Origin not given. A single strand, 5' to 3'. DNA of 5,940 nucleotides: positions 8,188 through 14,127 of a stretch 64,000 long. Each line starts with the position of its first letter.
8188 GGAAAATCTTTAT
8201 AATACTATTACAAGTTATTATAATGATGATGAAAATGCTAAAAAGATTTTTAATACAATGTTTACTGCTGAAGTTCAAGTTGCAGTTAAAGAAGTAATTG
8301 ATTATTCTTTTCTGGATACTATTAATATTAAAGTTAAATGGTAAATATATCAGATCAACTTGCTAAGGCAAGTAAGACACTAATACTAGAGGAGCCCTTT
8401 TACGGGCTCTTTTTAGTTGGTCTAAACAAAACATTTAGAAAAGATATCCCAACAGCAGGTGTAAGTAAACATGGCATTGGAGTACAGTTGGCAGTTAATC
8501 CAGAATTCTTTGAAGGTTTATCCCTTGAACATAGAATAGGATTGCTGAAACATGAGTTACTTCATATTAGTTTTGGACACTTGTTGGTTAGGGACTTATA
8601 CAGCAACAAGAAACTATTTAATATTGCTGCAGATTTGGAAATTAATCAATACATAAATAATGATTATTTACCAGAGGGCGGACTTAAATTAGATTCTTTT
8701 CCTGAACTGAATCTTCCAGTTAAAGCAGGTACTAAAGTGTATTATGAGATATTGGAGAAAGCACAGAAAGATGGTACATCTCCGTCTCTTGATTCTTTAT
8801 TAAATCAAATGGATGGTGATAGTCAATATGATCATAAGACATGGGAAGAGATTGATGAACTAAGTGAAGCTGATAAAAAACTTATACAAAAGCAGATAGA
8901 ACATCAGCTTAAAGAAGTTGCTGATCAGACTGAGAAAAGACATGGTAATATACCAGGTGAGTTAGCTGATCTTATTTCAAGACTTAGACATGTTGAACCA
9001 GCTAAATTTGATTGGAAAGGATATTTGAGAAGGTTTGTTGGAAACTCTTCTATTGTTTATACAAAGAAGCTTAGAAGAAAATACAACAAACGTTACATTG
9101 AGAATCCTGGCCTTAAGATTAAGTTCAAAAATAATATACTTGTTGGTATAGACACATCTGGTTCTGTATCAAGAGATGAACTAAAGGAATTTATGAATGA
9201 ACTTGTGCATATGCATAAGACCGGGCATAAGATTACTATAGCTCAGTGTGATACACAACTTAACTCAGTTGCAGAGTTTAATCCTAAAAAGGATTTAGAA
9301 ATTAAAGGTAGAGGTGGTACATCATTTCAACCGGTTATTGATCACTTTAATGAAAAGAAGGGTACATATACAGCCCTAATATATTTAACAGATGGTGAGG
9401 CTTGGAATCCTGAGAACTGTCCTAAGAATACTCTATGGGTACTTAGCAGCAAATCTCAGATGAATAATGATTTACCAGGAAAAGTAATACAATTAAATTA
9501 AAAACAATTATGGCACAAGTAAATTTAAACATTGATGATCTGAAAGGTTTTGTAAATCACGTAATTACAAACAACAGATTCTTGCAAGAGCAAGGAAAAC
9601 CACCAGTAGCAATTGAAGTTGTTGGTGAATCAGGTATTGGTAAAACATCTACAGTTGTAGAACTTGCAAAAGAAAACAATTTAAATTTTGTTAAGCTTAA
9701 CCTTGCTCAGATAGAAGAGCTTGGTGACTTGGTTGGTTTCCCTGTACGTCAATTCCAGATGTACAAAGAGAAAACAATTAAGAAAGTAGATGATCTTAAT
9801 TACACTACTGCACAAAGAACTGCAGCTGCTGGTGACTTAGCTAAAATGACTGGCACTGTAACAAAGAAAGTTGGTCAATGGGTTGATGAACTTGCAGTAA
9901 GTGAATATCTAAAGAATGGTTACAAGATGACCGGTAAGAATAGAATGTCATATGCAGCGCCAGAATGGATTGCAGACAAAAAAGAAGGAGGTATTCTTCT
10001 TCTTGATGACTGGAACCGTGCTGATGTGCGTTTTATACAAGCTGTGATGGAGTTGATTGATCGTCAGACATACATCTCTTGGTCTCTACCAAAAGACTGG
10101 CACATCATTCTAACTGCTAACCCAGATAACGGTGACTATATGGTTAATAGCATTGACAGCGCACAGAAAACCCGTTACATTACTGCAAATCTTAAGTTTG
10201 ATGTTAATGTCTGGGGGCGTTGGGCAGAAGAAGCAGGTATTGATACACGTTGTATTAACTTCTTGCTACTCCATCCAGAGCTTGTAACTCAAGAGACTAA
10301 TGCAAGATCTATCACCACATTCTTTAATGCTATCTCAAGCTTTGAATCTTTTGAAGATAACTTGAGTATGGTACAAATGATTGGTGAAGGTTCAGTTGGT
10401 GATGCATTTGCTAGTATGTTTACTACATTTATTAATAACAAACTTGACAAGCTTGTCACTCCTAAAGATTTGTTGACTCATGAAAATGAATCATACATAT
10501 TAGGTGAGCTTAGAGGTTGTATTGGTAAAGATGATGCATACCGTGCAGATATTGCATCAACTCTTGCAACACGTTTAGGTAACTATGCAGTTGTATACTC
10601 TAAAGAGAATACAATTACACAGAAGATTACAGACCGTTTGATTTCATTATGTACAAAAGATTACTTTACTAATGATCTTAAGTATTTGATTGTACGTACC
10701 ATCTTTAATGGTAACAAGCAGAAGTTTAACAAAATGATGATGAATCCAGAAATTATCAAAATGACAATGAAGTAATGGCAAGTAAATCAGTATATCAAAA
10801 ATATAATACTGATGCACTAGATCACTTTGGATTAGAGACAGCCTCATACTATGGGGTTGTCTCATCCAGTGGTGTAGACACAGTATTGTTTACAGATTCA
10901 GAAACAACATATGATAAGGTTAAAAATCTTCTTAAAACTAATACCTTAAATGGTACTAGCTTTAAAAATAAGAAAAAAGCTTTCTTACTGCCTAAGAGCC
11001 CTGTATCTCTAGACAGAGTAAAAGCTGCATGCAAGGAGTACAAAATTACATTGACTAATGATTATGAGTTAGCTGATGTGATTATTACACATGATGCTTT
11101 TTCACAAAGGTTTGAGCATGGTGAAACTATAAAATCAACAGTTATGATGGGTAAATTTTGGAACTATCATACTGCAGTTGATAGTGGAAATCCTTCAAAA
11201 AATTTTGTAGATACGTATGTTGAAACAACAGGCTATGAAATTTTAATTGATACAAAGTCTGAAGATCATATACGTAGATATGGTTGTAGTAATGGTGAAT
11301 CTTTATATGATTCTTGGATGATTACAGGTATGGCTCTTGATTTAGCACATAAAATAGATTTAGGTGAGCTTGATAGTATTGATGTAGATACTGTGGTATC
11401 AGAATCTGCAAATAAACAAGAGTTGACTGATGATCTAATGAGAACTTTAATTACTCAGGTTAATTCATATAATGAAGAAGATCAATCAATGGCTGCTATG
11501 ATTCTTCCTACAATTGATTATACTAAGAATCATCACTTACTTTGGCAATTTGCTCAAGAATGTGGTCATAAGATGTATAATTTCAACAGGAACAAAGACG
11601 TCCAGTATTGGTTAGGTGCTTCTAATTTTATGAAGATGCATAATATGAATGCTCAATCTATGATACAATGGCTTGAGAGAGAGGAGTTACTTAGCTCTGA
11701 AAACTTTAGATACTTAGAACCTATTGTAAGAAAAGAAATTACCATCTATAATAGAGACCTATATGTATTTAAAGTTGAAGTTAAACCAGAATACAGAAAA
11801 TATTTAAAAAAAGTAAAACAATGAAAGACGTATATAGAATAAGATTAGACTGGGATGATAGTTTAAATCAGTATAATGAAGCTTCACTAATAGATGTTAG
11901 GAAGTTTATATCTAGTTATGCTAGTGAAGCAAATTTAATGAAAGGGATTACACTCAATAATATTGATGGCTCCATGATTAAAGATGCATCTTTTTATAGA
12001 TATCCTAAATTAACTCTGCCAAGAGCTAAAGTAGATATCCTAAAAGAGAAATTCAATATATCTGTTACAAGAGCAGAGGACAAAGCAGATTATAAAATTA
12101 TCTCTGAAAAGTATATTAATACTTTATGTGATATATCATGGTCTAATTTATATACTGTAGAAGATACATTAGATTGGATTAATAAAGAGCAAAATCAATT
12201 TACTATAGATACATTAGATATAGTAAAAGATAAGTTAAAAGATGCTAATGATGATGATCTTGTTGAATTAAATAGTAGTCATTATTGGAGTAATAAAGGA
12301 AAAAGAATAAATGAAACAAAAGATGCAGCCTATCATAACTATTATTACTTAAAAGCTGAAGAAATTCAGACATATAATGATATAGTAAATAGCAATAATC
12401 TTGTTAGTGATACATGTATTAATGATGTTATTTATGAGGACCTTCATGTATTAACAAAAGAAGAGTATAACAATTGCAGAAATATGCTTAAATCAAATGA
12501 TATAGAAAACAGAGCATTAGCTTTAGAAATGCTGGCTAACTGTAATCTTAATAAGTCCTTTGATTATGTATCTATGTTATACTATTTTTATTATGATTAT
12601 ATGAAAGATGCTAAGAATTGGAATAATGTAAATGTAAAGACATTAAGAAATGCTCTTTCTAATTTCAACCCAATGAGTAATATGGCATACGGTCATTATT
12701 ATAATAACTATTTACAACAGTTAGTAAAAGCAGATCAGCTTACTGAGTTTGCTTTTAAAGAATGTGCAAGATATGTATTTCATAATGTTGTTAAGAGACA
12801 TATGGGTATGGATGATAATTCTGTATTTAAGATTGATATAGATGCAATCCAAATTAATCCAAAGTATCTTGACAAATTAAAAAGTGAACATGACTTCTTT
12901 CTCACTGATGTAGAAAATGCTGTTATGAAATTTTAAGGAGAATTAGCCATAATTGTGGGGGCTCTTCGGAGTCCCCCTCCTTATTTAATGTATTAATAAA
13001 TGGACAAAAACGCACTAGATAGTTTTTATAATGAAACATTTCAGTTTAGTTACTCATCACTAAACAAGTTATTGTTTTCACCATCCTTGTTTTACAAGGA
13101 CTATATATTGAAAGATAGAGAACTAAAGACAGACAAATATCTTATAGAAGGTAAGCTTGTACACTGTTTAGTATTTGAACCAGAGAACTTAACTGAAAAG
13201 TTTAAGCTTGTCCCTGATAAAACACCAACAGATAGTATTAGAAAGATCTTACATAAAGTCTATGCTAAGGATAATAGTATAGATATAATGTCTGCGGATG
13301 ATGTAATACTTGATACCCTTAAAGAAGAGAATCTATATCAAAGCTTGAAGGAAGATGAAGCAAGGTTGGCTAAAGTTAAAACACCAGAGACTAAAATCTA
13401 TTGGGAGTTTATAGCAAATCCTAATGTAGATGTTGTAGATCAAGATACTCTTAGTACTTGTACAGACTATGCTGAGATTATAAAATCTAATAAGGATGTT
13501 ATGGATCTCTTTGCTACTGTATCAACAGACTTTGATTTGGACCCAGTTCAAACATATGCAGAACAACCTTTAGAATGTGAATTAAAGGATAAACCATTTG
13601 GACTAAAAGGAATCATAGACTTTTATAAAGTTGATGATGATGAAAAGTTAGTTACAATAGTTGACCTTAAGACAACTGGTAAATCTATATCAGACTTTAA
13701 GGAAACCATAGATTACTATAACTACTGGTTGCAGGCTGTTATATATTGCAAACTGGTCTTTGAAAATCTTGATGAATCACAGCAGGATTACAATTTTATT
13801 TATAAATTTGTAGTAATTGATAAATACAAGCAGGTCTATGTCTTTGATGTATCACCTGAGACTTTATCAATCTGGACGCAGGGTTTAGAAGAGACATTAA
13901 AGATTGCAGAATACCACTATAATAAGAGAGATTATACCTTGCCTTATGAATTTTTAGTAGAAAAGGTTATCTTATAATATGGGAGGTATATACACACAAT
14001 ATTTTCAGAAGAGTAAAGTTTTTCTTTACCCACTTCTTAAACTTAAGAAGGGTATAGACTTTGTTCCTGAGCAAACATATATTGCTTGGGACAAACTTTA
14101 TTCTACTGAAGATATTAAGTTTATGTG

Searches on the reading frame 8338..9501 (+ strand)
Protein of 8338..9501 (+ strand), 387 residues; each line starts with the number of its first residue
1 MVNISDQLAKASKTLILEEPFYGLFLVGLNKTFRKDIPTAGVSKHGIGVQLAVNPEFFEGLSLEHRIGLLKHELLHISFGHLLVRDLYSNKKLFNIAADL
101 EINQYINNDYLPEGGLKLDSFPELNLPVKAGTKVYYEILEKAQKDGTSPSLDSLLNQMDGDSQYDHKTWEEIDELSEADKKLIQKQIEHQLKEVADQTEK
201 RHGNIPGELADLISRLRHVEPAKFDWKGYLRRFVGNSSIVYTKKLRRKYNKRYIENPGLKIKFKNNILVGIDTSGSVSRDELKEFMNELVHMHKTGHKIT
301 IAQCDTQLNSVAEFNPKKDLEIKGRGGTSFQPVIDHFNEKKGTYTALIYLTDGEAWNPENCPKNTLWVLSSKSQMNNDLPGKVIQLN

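Call 22: search_protein_families(library=phrogs, proteins=[window:8338-9501:+], max_evalue=0.001)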
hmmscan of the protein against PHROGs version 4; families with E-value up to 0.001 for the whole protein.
window:8338-9501:+ (387 aa): 1 family
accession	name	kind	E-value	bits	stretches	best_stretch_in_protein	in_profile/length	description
phrog_1314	-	DNA, RNA and nucleotide metabolism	1.5e-66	226.2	1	5-386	12-390/394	HNH endonuclease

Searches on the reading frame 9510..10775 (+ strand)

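Call 22: search_protein_families(library=phrogs, proteins=[window:9510-10775:+], max_evalue=0.001)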
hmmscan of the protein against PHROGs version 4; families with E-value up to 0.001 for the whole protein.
window:9510-10775:+ (421 aa): 4 families
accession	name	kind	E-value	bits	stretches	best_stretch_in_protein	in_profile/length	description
phrog_1297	-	other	6.1e-35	121.9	1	35-411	28-341/356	ATPase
phrog_3757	-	unknown function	3.6e-05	24.3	1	9-68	103-162/367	-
phrog_249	-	moron, auxiliary metabolic gene and host takeover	8.6e-05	23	0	36-76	131-171/380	porphyrin biosynthesis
phrog_16335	-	other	0.0009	19.5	0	37-234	31-173/267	ATPase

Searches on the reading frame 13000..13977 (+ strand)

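Call 22: search_protein_families(library=phrogs, proteins=[window:13000-13977:+], max_evalue=0.001)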
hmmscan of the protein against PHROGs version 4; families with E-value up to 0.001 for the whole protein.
window:13000-13977:+ (325 aa): 2 families
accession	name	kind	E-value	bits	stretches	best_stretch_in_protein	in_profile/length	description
phrog_412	-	DNA, RNA and nucleotide metabolism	2.7e-20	74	1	16-291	158-369/440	exonuclease VIII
phrog_607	-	DNA, RNA and nucleotide metabolism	0.00011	21.6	0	218-301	769-845/883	exonuclease VII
